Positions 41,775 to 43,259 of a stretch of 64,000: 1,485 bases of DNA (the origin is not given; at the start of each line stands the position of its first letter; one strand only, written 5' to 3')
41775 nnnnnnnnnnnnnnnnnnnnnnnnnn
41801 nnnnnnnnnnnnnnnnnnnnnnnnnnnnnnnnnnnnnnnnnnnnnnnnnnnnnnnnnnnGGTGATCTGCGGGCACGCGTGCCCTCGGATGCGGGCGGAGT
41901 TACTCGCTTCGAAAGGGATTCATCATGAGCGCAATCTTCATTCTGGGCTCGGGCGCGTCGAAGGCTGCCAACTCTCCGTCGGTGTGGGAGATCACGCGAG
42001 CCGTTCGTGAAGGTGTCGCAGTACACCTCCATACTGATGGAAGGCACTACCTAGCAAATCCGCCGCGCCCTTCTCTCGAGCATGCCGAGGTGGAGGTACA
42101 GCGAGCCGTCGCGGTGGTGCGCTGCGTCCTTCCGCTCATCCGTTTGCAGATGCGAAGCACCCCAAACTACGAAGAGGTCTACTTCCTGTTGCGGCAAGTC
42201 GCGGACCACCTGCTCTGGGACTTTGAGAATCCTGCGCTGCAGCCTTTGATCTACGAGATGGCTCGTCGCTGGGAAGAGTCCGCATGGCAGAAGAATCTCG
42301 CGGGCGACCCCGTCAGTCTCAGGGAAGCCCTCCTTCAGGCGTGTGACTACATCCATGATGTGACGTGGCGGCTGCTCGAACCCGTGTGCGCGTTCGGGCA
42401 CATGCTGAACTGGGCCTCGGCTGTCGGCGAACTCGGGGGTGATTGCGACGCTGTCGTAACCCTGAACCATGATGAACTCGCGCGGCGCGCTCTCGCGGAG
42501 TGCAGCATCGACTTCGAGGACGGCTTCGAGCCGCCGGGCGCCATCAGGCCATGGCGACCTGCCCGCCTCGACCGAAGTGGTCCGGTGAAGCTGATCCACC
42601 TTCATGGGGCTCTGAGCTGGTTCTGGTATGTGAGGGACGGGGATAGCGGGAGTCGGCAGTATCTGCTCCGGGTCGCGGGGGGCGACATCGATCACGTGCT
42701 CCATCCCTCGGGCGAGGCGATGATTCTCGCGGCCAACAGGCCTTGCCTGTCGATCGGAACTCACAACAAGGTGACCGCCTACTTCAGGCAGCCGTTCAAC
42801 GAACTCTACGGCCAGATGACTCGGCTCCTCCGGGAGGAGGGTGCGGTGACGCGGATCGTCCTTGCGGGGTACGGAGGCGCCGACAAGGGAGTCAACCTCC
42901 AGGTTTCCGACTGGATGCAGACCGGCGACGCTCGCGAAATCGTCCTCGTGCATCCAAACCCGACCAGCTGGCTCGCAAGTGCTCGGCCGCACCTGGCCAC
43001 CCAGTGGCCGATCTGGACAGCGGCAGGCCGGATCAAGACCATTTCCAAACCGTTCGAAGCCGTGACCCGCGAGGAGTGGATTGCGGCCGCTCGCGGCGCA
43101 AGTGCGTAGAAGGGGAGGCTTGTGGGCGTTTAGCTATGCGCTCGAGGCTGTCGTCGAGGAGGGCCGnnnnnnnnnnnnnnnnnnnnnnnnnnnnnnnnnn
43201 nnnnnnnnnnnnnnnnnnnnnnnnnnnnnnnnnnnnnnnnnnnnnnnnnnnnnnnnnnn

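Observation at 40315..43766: Candidate three-gene anti-phage module: unknown TOPRIM-like protein, SIR2_2-family protein and a 2-TM membrane protein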

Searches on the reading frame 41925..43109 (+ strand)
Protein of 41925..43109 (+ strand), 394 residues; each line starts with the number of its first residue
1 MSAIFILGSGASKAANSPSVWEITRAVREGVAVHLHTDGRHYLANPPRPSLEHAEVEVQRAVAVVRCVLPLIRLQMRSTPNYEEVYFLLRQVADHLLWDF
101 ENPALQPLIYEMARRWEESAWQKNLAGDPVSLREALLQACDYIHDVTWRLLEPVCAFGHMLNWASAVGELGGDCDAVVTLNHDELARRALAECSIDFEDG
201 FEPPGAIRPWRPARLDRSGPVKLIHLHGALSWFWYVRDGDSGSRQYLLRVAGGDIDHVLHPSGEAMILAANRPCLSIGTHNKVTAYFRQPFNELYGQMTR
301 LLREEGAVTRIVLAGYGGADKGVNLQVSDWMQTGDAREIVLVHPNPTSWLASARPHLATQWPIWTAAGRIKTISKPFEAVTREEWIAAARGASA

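Call 3: search_protein_families(library=pfam, proteins=[window:41925-43109:+], max_evalue=1)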
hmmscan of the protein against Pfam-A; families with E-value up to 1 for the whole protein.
window:41925-43109:+ (394 aa): 1 family
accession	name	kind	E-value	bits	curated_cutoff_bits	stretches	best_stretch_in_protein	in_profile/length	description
PF13289.12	SIR2_2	-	0.0002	21.9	24.5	1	176-347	2-124/141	SIR2-like domain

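Call 4: search_protein_families(library=padloc, proteins=[window:41925-43109:+], max_evalue=1)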
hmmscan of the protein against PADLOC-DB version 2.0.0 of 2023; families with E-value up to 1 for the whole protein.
window:41925-43109:+ (394 aa): 12 families
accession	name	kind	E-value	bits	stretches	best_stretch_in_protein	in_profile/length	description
PDLC04088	SIR2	-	7.5e-07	26.6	1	177-343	176-326/390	-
PDLC04087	SIR2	-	1.4e-06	25.4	2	176-234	134-198/343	-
PDLC04093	SIR2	-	2.3e-06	24.8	1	173-338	150-299/395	-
PDLC04081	SIR2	-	7.3e-06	23.4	1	220-337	196-292/345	-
PDLC02408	Aga_SIR2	-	0.00011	19.4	1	177-344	151-288/343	Class II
PDLC02414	Aga_SIR2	-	0.00026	18.4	1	177-347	121-262/313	-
PDLC04092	SIR2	-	0.00028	18.3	1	177-234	121-177/318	-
PDLC04084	SIR2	-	0.0069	13.7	1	221-347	241-347/414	-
PDLC04094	SIR2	-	0.01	13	1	138-233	114-211/399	-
PDLC05061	PDC-S65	-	0.015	12.6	1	6-32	36-62/592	-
PDLC04096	SIR2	-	0.018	12.6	1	177-234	25-86/230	-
PDLC04085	SIR2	-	0.042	10.7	1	204-348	246-385/463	-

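Call 5: search_protein_families(library=ncbifam, proteins=[window:41925-43109:+], max_evalue=1)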
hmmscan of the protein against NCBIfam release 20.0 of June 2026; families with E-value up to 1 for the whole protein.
window:41925-43109:+ (394 aa): 1 family
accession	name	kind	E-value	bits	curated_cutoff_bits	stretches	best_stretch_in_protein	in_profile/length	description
NF052248.1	SorU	equivalog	0.13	12.6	100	1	152-176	10-34/72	SorU family sulfite dehydrogenase c-type cytochrome subunit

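Call 11: find_homologous_proteins(query=window:41925-43109:+)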
Query window:41925-43109:+ (394 aa): 7 proteins with E <= 0.001 among 8000 candidates.
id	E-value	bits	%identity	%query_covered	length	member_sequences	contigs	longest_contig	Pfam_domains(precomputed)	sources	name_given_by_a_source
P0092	6.7e-233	791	87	99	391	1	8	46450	-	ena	-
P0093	3.3e-227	772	84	99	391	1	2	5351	PF13289.13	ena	-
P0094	2.2e-218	743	81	99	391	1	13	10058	-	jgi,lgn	-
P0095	3.2e-202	690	93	81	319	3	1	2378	PF13289.13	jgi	-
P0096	8.6e-177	606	68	99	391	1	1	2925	-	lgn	-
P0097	5.3e-150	518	59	98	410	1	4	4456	-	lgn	-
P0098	1.5e-125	438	53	98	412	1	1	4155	PF13289.13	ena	-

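Call 18: find_encoding_contigs(protein=P0092, flank=10000, max_places=4)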
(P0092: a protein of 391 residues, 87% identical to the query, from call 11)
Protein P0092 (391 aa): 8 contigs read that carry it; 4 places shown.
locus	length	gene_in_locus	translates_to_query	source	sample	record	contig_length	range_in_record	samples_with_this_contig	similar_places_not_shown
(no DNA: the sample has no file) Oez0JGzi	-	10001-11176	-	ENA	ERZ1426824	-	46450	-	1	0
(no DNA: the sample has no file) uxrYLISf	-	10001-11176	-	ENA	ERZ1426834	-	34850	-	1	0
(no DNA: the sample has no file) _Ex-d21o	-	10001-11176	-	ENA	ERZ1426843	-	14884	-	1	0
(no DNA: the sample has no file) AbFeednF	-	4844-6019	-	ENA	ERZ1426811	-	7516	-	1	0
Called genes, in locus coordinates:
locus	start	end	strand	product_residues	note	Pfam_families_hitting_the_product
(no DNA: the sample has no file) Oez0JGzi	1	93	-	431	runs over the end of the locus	PF01381:HTH_3 (weak), PF12844:HTH_19, PF13560:HTH_31, PF06114:Peptidase_M78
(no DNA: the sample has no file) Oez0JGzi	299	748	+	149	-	PF04307:YdjM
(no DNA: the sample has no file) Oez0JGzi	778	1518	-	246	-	PF01863:YgjP-like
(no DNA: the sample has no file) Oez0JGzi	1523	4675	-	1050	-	PF04313:HSDR_N, PF04851:ResIII, PF18766:SWI2_SNF2, PF22679:T1R_D3-like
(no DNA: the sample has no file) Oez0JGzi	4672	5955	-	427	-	PF01420:Methylase_S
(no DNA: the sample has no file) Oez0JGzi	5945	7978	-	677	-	PF12161:HsdM_N, PF02384:N6_Mtase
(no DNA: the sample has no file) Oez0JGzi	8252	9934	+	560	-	-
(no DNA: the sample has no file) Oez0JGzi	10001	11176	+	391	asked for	-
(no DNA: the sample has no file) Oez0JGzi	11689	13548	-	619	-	PF07719:TPR_2 (faint), PF14559:TPR_19 (weak)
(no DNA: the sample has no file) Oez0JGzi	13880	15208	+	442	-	PF22053:DUF6938 (weak)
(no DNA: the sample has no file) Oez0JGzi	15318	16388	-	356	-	?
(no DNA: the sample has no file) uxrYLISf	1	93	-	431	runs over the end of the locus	PF01381:HTH_3 (weak), PF12844:HTH_19, PF13560:HTH_31, PF06114:Peptidase_M78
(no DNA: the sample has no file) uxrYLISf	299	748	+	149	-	PF04307:YdjM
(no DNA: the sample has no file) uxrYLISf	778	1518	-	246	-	PF01863:YgjP-like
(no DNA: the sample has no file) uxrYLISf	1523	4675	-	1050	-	PF04313:HSDR_N, PF04851:ResIII, PF18766:SWI2_SNF2, PF22679:T1R_D3-like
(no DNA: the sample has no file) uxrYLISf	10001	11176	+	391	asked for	-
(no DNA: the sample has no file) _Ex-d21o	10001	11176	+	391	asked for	-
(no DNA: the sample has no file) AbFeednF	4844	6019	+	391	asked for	-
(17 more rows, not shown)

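Call 19: find_encoding_contigs(protein=P0094, flank=10000, max_places=4)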
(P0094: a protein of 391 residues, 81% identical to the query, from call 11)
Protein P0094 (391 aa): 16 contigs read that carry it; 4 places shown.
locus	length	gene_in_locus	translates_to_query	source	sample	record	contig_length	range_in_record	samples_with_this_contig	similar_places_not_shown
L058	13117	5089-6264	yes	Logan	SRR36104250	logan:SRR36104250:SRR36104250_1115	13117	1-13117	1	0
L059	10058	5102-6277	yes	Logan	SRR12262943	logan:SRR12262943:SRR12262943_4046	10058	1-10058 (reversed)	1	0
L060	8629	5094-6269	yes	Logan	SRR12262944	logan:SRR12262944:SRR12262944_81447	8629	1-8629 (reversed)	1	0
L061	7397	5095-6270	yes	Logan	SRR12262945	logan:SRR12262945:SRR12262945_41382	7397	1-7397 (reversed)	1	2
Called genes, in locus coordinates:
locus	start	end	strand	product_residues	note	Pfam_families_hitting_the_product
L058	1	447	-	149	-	?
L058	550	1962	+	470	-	PF00890:FAD_binding_2, PF01134:GIDA (faint), PF01266:DAO (faint), PF03486:HI0933_like, PF12831:FAD_oxidored, PF13450:NAD_binding_8 (weak), PF03486:HI0933_like, PF22780:HI0933_like_1st, +1 more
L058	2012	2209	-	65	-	-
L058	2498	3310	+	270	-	-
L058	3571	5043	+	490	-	-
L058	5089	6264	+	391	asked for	-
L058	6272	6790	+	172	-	-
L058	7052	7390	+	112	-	PF03795:YCII (weak)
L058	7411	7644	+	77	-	-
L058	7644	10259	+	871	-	PF13424:TPR_12 (faint), PF00069:Pkinase, PF07714:PK_Tyr_Ser-Thr, PF00515:TPR_1 (faint), PF13181:TPR_8 (faint)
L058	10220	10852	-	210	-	PF07638:Sigma70_ECF, PF08281:Sigma70_r4_2, PF04545:Sigma70_r4 (weak)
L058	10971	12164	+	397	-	PF13860:FlgD_ig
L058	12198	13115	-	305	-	?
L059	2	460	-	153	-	?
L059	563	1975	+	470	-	PF00890:FAD_binding_2, PF01134:GIDA (faint), PF01266:DAO (weak), PF03486:HI0933_like, PF12831:FAD_oxidored, PF13450:NAD_binding_8 (weak), PF03486:HI0933_like, PF22780:HI0933_like_1st, +1 more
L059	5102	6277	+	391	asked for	-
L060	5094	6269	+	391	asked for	-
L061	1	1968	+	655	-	?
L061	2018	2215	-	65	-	-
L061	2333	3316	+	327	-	-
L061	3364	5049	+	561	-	-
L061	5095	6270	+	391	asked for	-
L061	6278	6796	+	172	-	-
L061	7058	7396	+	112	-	PF03795:YCII (weak)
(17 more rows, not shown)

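Call 20: find_encoding_contigs(protein=P0097, flank=10000, max_places=4)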
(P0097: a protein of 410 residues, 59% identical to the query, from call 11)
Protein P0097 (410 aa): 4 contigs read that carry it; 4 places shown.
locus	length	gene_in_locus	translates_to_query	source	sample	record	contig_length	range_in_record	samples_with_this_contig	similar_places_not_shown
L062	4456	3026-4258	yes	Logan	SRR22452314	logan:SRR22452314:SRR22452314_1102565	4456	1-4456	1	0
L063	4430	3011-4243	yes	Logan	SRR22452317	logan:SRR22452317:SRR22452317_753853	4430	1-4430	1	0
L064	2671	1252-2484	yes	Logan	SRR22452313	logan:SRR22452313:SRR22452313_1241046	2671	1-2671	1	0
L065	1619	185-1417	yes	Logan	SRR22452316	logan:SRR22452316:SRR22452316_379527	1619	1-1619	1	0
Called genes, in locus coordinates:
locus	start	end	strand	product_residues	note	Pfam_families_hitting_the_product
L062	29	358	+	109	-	-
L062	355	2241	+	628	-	PF09369:MZB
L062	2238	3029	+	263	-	PF13091:PLDc_2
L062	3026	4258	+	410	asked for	-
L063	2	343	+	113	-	?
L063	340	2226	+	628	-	PF09369:MZB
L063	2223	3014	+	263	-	PF13091:PLDc_2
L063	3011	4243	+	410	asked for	-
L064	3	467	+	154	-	?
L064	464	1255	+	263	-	PF13091:PLDc_2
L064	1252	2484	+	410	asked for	-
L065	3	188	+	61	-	?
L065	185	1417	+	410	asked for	-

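Call 21: find_encoding_contigs(protein=P0098, flank=10000, max_places=4)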
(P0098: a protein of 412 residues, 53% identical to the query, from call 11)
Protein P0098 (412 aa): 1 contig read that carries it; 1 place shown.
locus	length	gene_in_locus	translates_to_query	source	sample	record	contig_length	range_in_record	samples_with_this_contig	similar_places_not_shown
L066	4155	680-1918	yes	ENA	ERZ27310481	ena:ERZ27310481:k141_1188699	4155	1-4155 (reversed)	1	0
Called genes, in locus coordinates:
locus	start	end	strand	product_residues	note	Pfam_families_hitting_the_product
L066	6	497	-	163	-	-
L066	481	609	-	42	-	-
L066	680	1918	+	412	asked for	PF13289:SIR2_2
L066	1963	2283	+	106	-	-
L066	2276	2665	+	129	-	-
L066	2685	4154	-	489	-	?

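Call 42: search_protein_representatives(protein=window:41925-43109:+)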
Query: 394 residues. Proteins with E-value up to 0.001 (for the whole library): 1081; up to 1e-10: 738; up to 1e-30: 118. The best 150 are listed.
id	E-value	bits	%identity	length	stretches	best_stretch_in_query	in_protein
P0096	2.7e-177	606.2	68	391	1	1-391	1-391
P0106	1.1e-64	235.4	57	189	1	208-389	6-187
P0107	8.9e-58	212.6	34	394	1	5-384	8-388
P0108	3.8e-50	187.4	34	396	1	5-378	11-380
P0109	9.2e-48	179.6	31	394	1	3-381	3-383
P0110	1.1e-47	179.3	30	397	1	3-383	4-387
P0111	2.4e-45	171.6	34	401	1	4-384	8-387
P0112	1.2e-44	169.3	31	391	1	3-381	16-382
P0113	1.6e-44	169.0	32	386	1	4-378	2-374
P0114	6.0e-44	167.1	35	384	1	3-385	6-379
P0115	3.9e-43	164.4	29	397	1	2-386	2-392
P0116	4.3e-43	164.2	64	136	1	278-392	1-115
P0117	9.1e-43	163.2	33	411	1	4-379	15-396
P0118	9.6e-43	163.1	32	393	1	1-383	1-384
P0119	5.1e-42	160.7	32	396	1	4-387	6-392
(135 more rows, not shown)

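Call 46: search_protein_families(library=padloc, alignment_id=A3, max_evalue=0.001)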
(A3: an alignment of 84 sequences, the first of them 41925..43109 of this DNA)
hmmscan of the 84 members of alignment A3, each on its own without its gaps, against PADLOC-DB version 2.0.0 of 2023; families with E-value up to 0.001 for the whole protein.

A. member 1, window:41925-43109:+ (394 aa): 7 families
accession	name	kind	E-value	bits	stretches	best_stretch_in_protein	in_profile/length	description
PDLC04088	SIR2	-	7.5e-07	26.6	1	177-343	176-326/390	-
PDLC04087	SIR2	-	1.4e-06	25.4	0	176-234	134-198/343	-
PDLC04093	SIR2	-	2.3e-06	24.8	1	173-338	150-299/395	-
PDLC04081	SIR2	-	7.3e-06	23.4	0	220-337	196-292/345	-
PDLC02408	Aga_SIR2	-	0.00011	19.4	0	177-344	151-288/343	Class II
PDLC02414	Aga_SIR2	-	0.00026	18.4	1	177-347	121-262/313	-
PDLC04092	SIR2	-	0.00028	18.3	0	177-234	121-177/318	-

B. families by the number of members that match (of 84 scanned): 32 families (the first 25 are shown)
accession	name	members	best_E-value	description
PDLC02414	Aga_SIR2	84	5.9e-28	-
PDLC02408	Aga_SIR2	84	9.5e-26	Class II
PDLC04093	SIR2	84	9.6e-24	-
PDLC04088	SIR2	84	1.1e-21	-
PDLC04087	SIR2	84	1.7e-21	-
PDLC04081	SIR2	84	6e-20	-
PDLC04094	SIR2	81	1.9e-17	-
PDLC04092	SIR2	81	7.9e-16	-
PDLC04084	SIR2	78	6.2e-21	-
PDLC04096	SIR2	77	2e-15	-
PDLC04085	SIR2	76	5.9e-16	-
PDLC04078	SIR2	72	7.2e-12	-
PDLC02186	SIR2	69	1.4e-14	-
PDLC04079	SIR2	67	4.9e-13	-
PDLC04082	SIR2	66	4e-11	-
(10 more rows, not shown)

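Call 47: search_protein_families(library=pfam, alignment_id=A3, max_evalue=0.01)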
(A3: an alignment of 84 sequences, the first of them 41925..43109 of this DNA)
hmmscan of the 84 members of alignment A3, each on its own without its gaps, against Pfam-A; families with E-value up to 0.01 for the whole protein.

A. member 1, window:41925-43109:+ (394 aa): 1 family
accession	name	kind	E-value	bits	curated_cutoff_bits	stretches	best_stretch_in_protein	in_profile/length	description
PF13289.12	SIR2_2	-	0.0002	21.9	24.5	1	176-347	2-124/141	SIR2-like domain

B. families by the number of members that match (of 84 scanned): 3 families
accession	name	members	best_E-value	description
PF13289.12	SIR2_2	84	1.7e-12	SIR2-like domain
PF12816.13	TPR_Vps8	1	0.00025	Vps8 central TPR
PF07521.17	RMMBL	1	0.0059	Zn-dependent metallo-hydrolase RNA specificity domain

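Call 51: search_dna_similar(query=window:41925-43109:+, collection=plasmids, mode=protein, max_evalue=0.001)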
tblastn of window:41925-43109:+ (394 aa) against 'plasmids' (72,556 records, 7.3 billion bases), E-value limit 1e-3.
No match.

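Call 54: find_related_loci(query=A3, collection=metagenome_contigs, flank=7000)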
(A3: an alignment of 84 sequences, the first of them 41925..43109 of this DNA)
Query A3 (394 aa) in metagenome_contigs; peptide patterns used: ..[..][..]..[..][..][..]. (x = any residue, [..] = any of these).
433 stretches matched a pattern; 348 encode a relative of the query (tblastn E <= 1e-3); the best 80 are kept; 80 distinct loci.
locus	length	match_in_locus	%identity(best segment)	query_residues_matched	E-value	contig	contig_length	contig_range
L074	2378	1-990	93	65-394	0e+0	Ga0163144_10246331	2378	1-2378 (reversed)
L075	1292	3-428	89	250-391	2e-89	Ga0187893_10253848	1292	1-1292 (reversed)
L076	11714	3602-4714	34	5-379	9e-54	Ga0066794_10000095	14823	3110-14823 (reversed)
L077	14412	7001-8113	34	5-379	9e-54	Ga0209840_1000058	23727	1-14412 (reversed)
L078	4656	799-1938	31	5-381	2e-52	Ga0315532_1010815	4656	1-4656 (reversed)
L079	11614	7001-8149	31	2-380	8e-52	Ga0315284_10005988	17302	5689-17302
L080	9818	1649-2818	30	1-381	9e-51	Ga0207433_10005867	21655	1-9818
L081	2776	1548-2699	31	5-384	2e-50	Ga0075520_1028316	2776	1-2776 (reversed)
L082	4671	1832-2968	29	5-378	2e-49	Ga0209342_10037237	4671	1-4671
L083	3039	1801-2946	31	5-378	6e-49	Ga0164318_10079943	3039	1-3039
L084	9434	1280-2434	30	1-381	5e-49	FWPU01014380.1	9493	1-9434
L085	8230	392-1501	33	6-379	3e-48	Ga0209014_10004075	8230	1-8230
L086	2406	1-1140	30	5-381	5e-49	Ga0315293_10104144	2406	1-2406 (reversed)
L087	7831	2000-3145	30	6-381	5e-48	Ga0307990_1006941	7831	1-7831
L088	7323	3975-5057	30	1-384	1e-47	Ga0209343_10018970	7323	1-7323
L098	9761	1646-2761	30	5-381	1e-45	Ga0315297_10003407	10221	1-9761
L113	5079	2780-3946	29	5-384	5e-43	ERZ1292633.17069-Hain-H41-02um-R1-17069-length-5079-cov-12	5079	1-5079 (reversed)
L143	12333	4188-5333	28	5-381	2e-39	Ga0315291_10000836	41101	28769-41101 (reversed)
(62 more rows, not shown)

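Call 55: search_solved_structures(query=A3, max_evalue=0.01, show_alignments=2)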
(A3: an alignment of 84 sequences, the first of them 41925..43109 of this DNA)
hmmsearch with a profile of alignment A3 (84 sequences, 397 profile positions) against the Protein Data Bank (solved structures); distinct sequences matched with E-value up to 0.01: 6.
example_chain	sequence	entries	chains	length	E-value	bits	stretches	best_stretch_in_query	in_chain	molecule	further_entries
8w9l_A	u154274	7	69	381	5.7e-21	78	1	96-255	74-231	SIR2-like domain-containing protein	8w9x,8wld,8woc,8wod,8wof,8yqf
8yhx_G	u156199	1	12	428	6.9e-13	51.4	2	286-354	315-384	SIR2 family protein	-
8j4u_A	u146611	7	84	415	3.9e-10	42.4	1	176-336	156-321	SIR2-like domain-containing protein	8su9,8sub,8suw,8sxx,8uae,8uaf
8jkz_A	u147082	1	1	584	0.00047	22.3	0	3-52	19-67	Sir2 superfamily protein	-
8jl0_A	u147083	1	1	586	0.00048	22.3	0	3-52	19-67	Sir2 superfamily protein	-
8in8_B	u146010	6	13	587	0.00048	22.3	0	3-52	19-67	Sir2 superfamily protein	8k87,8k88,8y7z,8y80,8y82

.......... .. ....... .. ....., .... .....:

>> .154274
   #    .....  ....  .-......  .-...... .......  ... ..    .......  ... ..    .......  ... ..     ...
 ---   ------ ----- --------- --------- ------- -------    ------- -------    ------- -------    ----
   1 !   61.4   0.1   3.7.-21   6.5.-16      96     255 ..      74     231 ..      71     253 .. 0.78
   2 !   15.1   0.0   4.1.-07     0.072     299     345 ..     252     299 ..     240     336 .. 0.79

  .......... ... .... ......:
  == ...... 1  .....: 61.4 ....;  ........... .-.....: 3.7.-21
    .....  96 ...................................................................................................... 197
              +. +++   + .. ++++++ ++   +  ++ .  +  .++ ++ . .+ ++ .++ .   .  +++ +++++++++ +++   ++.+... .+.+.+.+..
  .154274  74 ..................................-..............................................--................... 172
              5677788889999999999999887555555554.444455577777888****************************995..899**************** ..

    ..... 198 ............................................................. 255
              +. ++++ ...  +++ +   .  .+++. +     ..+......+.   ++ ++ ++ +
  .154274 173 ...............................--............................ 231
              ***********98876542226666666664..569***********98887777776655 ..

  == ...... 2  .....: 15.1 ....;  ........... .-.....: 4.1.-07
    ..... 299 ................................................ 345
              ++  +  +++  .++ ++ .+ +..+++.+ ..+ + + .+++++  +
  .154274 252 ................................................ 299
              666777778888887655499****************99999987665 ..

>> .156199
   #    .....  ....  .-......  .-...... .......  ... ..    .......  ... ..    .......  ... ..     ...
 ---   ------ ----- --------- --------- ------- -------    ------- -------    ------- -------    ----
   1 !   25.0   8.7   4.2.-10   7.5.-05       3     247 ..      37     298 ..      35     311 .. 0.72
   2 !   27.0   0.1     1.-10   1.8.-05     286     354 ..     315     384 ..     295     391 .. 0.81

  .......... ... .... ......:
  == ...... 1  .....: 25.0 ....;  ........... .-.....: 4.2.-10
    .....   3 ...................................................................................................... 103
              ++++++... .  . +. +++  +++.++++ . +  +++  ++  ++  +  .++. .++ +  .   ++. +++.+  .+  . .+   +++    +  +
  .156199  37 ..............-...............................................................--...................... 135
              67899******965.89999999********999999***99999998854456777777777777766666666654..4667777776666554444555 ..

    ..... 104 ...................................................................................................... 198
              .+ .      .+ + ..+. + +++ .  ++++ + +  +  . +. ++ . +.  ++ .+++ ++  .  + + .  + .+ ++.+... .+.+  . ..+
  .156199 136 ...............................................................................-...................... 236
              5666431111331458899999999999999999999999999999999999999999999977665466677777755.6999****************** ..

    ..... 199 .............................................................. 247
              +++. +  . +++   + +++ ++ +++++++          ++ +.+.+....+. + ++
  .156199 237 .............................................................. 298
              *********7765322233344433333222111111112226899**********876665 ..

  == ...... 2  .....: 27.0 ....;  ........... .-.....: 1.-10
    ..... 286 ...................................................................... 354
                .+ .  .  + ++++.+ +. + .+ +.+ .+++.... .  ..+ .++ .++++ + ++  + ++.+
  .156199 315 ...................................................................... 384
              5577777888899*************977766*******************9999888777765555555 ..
